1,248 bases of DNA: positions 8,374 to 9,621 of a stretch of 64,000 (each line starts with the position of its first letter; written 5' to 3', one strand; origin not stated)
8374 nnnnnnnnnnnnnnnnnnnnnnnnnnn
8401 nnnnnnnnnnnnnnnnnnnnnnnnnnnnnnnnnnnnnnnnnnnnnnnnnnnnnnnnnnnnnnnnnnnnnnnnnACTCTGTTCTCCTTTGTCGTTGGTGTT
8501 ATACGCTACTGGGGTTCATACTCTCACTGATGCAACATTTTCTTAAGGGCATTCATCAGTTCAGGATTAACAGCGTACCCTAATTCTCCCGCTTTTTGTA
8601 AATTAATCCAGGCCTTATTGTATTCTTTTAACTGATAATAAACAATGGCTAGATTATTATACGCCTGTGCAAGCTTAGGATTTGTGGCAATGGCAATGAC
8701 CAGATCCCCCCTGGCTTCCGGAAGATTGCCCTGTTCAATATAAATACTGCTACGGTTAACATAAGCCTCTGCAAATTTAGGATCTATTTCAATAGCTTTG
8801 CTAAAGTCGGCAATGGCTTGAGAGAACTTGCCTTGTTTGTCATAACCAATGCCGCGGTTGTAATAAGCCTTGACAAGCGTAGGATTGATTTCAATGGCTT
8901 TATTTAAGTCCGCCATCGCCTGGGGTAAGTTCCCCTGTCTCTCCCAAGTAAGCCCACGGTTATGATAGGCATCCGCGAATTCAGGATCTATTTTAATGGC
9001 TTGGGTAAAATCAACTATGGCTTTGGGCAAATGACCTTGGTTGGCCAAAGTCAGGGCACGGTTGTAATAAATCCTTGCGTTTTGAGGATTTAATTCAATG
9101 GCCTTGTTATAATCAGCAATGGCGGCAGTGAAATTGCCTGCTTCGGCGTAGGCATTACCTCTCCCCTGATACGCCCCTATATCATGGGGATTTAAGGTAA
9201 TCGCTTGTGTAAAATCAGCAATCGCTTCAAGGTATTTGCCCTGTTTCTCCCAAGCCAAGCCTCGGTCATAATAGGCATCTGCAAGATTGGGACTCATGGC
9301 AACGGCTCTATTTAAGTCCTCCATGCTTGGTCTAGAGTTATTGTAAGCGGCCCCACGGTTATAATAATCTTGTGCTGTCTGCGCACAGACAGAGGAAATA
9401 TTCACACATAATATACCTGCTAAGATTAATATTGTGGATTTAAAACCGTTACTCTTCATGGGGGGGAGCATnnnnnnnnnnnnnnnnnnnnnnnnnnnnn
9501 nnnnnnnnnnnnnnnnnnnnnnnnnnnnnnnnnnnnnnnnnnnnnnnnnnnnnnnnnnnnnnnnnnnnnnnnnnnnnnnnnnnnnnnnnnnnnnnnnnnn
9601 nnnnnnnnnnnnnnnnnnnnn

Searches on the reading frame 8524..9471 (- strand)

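Call 37: search_protein_families(library=ncbifam, proteins=[window:8524-9471:-], max_evalue=0.01)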
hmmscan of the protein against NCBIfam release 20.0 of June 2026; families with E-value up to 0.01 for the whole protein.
window:8524-9471:- (315 aa): 33 families (the best 25 are shown)
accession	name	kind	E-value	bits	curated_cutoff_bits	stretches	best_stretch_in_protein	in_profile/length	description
NF040959.1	MamA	equivalog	1.5e-37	129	200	3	104-181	111-188/204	magnetosome protein MamA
NF047558.1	TPR_END_plus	domain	1e-31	108.7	32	3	202-235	1-34/56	TPR end-of-group domain-containing protein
NF008391.2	PRK11189.1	equivalog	3.4e-30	105.6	250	4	130-230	63-163/297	lipoprotein NlpI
TIGR02521.1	type_IV_pilW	equivalog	4.6e-30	104.9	154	3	105-237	38-172/234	type IV pilus biogenesis/stability protein PilW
TIGR02917.1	PEP_TPR_lipo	equivalog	7.8e-28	96.8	312.2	1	16-294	3-287/899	XrtA/PEP-CTERM system TPR-repeat protein PrsT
TIGR00990.1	3a0801s09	subfamily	1.1e-26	93.7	757.25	3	95-217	328-450/615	mitochondrial import receptor subunit TOM70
NF033762.1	social_mot_Tgl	equivalog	1.3e-22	80.4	225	2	129-290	28-192/252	social motility TPR repeat lipoprotein Tgl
NF002725.1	PRK02603.1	equivalog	6.4e-21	75.1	143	4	131-229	34-135/173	photosystem I assembly protein Ycf3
NF033758.1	gliding_GltE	equivalog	6.8e-21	74.7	225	5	183-251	273-341/411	adventurous gliding motility TPR repeat lipoprotein GltE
NF007302.0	PRK09782.1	equivalog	2.1e-18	65.7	1223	3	145-199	592-645/990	phage receptor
TIGR04510.1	mod_pep_cyc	subfamily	2.8e-15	55.9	400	2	204-268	402-466/814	putative peptide modification system cyclase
NF033920.0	C39_PA2778_fam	equivalog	3.8e-15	56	150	3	73-162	165-254/255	PA2778 family cysteine peptidase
TIGR02552.1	LcrH_SycD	equivalog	3.6e-14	52.6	104.8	2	53-164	7-118/136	SycD/LcrH family type III secretion system chaperone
NF008520.0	PRK11447.1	equivalog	7.1e-14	50.6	858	3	60-134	262-339/1157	cellulose synthase complex outer membrane protein BcsC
NF047507.1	TPR_BatC_Lepto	exception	3e-13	49.7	175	1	104-202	30-132/214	TPR repeat-containing protein BatC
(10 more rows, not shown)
